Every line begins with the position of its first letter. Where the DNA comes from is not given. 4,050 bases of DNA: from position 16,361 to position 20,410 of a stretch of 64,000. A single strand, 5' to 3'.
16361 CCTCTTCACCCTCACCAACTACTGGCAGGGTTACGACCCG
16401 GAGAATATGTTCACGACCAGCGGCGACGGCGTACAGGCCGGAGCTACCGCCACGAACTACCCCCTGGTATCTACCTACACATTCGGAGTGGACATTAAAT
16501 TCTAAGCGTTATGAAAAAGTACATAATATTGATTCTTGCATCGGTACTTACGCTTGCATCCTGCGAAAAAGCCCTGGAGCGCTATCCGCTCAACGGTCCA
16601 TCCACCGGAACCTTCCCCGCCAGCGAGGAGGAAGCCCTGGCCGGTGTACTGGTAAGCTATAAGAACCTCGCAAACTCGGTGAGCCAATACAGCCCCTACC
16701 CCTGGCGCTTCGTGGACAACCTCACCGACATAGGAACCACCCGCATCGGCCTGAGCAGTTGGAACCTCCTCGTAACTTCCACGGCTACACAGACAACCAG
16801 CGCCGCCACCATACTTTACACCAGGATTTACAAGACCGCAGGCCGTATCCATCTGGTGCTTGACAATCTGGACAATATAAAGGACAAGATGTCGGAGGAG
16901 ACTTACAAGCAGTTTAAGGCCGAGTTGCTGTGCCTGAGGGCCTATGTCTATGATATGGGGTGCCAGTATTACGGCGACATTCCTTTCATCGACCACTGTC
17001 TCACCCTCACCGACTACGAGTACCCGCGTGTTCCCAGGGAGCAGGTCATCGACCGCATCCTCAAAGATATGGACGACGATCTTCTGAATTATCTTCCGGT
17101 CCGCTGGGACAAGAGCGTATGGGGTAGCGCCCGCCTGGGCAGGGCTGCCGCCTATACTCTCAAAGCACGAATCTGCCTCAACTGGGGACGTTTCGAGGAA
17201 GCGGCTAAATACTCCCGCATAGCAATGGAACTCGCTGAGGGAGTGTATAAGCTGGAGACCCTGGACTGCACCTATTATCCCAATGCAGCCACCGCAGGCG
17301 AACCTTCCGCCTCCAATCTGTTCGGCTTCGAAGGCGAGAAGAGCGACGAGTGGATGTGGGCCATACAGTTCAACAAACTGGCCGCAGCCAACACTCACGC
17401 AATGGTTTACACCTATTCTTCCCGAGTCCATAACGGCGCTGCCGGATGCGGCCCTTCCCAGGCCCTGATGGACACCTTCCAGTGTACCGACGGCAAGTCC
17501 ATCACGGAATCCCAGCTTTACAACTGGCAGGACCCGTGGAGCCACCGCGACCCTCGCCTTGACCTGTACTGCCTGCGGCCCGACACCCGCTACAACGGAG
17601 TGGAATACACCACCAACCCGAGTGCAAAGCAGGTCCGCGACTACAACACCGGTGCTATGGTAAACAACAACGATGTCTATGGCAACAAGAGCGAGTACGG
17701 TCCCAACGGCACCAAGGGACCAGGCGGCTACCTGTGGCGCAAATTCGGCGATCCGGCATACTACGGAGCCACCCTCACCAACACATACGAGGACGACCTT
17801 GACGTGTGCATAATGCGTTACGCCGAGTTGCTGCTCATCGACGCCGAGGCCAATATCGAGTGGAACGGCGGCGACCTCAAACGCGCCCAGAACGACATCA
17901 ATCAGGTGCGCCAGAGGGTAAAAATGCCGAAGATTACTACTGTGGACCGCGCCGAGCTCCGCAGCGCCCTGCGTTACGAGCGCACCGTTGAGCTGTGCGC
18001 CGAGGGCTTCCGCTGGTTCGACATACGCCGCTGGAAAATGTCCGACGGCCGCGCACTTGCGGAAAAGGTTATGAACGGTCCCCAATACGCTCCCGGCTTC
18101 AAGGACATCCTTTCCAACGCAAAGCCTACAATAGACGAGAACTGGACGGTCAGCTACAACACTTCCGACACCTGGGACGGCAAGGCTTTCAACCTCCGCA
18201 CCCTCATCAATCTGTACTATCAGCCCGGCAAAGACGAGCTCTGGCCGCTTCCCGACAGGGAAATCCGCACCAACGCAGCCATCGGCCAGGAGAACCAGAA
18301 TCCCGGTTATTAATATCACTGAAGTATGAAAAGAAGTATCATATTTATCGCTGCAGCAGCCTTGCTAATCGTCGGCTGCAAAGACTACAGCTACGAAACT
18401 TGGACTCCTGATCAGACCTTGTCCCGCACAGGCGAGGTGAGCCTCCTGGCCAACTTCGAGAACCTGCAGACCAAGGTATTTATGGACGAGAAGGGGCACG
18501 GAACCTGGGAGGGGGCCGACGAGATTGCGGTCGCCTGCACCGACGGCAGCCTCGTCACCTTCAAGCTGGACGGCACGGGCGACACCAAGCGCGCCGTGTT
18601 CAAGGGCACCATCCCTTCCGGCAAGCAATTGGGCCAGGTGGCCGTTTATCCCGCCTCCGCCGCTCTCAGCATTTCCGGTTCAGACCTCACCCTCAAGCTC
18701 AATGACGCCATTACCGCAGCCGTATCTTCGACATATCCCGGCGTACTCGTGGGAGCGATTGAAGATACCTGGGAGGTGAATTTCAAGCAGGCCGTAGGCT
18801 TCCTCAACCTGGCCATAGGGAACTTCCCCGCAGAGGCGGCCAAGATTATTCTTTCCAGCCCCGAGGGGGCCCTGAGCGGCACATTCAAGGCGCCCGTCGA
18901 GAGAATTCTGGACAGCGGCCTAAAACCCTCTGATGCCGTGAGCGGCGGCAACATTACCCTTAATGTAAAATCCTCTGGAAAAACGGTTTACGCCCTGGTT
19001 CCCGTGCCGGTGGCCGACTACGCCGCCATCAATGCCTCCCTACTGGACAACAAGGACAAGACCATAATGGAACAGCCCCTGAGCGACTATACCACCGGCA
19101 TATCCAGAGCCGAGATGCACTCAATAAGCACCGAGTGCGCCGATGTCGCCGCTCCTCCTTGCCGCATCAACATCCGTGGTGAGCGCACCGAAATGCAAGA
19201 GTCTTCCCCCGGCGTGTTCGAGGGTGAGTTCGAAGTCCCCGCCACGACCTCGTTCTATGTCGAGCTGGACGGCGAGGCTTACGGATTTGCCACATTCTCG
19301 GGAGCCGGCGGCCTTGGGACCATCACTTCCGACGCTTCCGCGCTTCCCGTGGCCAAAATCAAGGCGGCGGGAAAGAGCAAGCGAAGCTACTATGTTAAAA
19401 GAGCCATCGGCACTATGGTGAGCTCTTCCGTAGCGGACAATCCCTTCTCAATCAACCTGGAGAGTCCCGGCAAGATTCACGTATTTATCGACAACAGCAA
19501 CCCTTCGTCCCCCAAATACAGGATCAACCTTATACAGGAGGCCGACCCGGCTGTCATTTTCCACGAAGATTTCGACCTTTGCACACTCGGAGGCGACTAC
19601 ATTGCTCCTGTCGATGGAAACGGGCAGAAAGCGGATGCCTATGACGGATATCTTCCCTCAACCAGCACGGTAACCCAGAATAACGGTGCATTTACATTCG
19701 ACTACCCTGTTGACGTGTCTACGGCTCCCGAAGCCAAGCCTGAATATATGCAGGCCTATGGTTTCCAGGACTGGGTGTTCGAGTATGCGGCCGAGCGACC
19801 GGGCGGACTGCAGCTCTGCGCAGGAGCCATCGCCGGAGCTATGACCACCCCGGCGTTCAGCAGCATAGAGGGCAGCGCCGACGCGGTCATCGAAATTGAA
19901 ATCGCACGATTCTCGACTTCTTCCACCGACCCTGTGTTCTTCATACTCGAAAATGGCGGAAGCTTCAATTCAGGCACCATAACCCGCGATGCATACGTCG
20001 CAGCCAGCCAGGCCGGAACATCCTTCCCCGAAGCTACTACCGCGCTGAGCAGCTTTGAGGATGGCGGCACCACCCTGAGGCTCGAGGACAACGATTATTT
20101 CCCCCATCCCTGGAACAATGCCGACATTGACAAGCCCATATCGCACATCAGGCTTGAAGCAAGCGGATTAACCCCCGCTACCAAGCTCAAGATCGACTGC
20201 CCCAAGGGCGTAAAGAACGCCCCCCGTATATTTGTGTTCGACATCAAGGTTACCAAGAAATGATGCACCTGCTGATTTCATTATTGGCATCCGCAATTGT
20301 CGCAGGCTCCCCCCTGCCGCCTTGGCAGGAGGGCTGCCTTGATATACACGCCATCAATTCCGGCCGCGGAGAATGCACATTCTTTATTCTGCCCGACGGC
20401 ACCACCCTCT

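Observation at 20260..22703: Four-fold expanded ComEC/Rec2-like MBL domain family with its own conserved signature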

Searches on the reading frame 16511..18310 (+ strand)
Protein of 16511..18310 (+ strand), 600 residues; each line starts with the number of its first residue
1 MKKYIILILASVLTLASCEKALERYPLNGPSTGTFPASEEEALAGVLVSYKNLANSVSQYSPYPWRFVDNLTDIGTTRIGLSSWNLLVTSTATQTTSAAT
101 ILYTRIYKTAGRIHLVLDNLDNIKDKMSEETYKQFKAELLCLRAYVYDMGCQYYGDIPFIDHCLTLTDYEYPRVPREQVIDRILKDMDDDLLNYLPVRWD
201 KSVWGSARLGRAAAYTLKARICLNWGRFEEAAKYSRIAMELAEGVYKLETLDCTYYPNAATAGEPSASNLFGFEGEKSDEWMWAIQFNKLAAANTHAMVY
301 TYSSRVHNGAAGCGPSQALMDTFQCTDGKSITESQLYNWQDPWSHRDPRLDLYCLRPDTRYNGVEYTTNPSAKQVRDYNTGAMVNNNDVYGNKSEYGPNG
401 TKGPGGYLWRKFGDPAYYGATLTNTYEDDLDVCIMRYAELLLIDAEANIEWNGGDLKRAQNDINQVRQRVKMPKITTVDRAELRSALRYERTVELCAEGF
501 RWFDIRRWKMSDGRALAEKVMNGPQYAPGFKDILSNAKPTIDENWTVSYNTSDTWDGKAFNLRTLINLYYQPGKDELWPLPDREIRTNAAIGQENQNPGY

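Call 79: search_protein_families(library=pfam, proteins=[window:16511-18310:+], max_evalue=0.001)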
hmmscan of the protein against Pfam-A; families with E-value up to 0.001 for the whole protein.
window:16511-18310:+ (600 aa): 3 families
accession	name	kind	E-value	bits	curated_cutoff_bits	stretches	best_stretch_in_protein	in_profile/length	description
PF07980.17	SusD_RagB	-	4e-46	158.5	23.1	1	280-600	2-297/297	SusD family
PF14322.12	SusD-like_3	-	1.2e-15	58.6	27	1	55-223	30-191/191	Starch-binding associating with outer membrane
PF12771.13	SusD-like_2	-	4.5e-06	26.2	27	0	114-189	66-145/415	Starch-binding associating with outer membrane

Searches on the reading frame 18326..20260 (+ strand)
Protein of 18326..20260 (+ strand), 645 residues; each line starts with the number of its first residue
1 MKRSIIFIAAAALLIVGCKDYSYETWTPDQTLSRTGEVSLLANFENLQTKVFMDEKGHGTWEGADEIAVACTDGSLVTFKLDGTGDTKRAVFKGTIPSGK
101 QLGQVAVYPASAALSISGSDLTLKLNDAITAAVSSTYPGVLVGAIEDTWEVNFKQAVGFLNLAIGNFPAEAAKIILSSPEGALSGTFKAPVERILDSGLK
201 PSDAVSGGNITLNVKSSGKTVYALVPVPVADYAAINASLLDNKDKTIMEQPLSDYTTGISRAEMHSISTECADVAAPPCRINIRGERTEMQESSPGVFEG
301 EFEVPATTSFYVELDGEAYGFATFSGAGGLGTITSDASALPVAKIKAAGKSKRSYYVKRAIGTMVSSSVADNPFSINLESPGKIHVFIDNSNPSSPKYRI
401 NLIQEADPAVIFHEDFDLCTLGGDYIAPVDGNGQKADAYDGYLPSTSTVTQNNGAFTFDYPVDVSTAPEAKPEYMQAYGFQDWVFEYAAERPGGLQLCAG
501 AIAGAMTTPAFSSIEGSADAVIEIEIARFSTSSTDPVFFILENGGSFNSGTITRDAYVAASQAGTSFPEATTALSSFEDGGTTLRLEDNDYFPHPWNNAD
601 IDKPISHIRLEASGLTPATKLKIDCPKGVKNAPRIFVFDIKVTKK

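Call 4: search_protein_families(library=pfam, proteins=[window:18326-20260:+], max_evalue=0.1)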
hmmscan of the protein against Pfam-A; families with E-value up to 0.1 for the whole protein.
window:18326-20260:+ (645 aa): 0 families

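Call 5: search_protein_families(library=ncbifam, proteins=[window:18326-20260:+], max_evalue=0.1)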
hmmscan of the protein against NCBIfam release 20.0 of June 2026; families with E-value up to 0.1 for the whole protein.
window:18326-20260:+ (645 aa): 1 family
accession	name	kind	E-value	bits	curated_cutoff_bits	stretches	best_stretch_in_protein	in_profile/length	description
NF052644.1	T9SS_DNase_Rie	equivalog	0.0063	15.9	260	1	477-553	52-126/251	T9SS-dependent surface endonuclease, AS87_RS02955 family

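Call 18: search_protein_families(library=pfam, proteins=[window:18326-20260:+], max_evalue=10)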
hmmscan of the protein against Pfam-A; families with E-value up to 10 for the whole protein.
window:18326-20260:+ (645 aa): 0 families

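Call 47: find_homologous_proteins(query=window:18326-20260:+)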
Query window:18326-20260:+ (645 aa): 39 proteins with E <= 0.001 among 8000 candidates.
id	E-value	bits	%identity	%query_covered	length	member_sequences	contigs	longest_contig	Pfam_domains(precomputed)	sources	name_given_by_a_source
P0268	0.0e+0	1428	99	100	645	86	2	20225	-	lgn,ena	-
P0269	0.0e+0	1205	84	98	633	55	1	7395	-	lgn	-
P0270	0.0e+0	1088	74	100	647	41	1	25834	-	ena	-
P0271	0.0e+0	1082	73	100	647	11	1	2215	-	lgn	-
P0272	0.0e+0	1077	73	100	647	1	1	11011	-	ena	-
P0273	0.0e+0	1071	73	100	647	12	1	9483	-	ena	-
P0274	0.0e+0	1065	72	98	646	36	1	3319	-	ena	-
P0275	0.0e+0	1065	72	100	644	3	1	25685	-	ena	-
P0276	0.0e+0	1060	72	100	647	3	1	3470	-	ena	-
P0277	0.0e+0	1060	71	100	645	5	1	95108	-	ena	-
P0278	0.0e+0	1048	71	100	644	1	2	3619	-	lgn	-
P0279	0.0e+0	1043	72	98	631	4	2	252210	-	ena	-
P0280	0.0e+0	1016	68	100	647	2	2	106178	-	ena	-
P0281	1.6e-294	996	68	100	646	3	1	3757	-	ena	-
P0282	2.0e-290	983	66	100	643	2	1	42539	-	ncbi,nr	ncbi:MAG: hypothetical protein IJU68_08210 [Bacteroidales bacterium]|nr:hypothetical protein [Bacter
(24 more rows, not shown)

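Call 58: predict_structure(alignment_id=A3)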
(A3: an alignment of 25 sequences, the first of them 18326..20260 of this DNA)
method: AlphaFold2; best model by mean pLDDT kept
length: 645 residues; sequences in the alignment: 25
mean_pLDDT: 83.0   pTM: 0.64
mean pLDDT of the five models: 83.0, 82.4, 81.6, 79.4, 77.3
residues with pLDDT >= 90: 294; 70-90: 234; 50-70: 76; < 50: 41
segments of 3 or more residues with pLDDT < 50: 1-25, 48-51, 53-58, 446-451
pLDDT, mean of each block of 10 residues (from residue 1): 45 41 54 88 64 46 85 93 68 91 93 93 92 69 90 89 85 90 95 94 93 78 90 91 88 85 87 85 86 94 95 93 88 86 69 77 91 95 95 90 89 88 63 58 54 61 69 80 86 81 91 92 92 91 96 86 80 94 95 78 86 97 90 90 95
secondary structure, 60 per line:
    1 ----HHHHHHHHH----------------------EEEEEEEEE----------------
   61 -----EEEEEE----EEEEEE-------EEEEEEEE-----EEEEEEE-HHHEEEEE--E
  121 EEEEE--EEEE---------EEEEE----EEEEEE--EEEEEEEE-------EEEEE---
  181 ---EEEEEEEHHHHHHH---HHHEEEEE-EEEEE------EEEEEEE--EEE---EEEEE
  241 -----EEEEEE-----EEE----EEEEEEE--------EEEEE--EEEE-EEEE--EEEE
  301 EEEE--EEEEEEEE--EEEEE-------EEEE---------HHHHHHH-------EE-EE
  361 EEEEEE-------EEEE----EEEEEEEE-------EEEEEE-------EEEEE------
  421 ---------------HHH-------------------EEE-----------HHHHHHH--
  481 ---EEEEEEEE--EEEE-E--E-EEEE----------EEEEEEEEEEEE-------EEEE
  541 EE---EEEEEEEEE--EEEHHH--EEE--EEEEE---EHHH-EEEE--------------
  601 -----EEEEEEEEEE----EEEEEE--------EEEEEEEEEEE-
elements in order: H5-13 E36-44 E66-71 E76-81 E89-96 E102-108 E113-117 E120-125 E128-131 E141-145 E150-155 E158-165 E173-177 E184-190 H191-197 E204-208 E210-214 E221-227 E230-232 E236-240 E246-251 E257-259 E264-270 E279-283 E286-289 E291-294 E297-304 E307-314 E317-321 E329-332 H342-348 E359-366 E374-377 E382-389 E397-402 E410-414 E458-460 H472-478 E484-491 E494-497 E504-507 E518-529 E537-542 E546-554 E557-559 E565-567 E570-574 E583-586 E606-615 E620-625 E634-644

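Call 60: fold_search(model_id=the predicted structure, library=pdb)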
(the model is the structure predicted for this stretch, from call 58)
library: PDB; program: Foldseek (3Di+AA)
matches with E <= 10: 1306; with E <= 0.001: 37
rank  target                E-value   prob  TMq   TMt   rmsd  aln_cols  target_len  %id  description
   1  3ufi                  1.3e-06  1.00  0.25  0.52   6.6       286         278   12  Crystal structure of a putative cell adhesion protein (BACOVA_04980) from Bacteroides ovatus ATCC 8483 at 2.18 A resolut (released 2011-12-14)
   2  3sy6_B                1.4e-06  1.00  0.23  0.44   8.1       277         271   15  Crystal structure of a fimbrial protein BF1861 [Bacteroides fragilis NCTC 9343] (BF1861) from Bacteroides fragilis NCT (released 2011-08-24)
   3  8ic1_A                3.0e-06  0.77  0.12  0.14  27.9       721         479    9  endo-alpha-D-arabinanase EndoMA1 D51N mutant from Microbacterium arabinogalactanolyticum in complex with arabinooligos (released 2023-08-16)
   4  3t2l                  4.4e-06  1.00  0.23  0.44   9.9       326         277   11  Crystal structure of a Putative cell adhesion protein (BF1858) from Bacteroides fragilis NCTC 9343 at 2.33 A resolution (released 2011-08-10)
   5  4h40_B                4.4e-06  1.00  0.20  0.35  12.2       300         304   13  Crystal structure of a putative cell adhesion protein (BF2867) from Bacteroides fragilis NCTC 9343 at 2.57 A resolutio (released 2012-10-03)
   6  4rdb                  2.5e-05  0.99  0.16  0.27  15.1       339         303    9  Crystal structure of an immunoreactive 32 kDa antigen PG49 (PG_0181) from Porphyromonas gingivalis W83 at 1.45 A resolut (released 2014-12-03)
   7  4h40_A                2.7e-05  1.00  0.19  0.33  12.3       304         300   12  Crystal structure of a putative cell adhesion protein (BF2867) from Bacteroides fragilis NCTC 9343 at 2.57 A resolutio (released 2012-10-03)
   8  5cag                  4.2e-05  1.00  0.19  0.35   8.3       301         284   12  Crystal structure of a putative adhesin (BACOVA_02677) from Bacteroides ovatus ATCC 8483 at 3.00 A resolution (PSI Commu (released 2015-10-14)
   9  8hhv_A                4.4e-05  0.75  0.14  0.17  26.9       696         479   10  endo-alpha-D-arabinanase EndoMA1 from Microbacterium arabinogalactanolyticum (released 2023-08-16)
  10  8ck1_A                6.7e-05  0.21  0.09  0.08  30.4       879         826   10  Carin 1 bacteriophage tail, connector and tail fibers assembly (released 2023-03-15)
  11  6qfk_A                7.4e-05  0.28  0.10  0.07  22.9       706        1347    9  EngBF DARPin Fusion 4b G10 (released 2019-11-06)
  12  4ecn                  1.1e-04  0.98  0.12  0.10  14.0       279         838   11  Crystal structure of a leucine-rich repeat protein (BT_0210) from Bacteroides thetaiotaomicron VPI-5482 at 2.80 A resolu (released 2012-05-23)
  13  6vls_D                1.1e-04  0.51  0.11  0.08  32.4       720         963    8  Structure of C-terminal fragment of Vip3A toxin (released 2020-07-22)
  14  8a1a_A                1.8e-04  0.21  0.10  0.07  22.9       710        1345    8  Structure of a leucinostatin derivative determined by host lattice display : L1F11V1 construct (released 2022-12-07)
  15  3up6_B                1.9e-04  1.00  0.19  0.32  10.5       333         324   10  Crystal structure of a putative cell adhesion protein (BACOVA_04078) from Bacteroides ovatus ATCC 8483 at 2.80 A resol (released 2011-12-21)
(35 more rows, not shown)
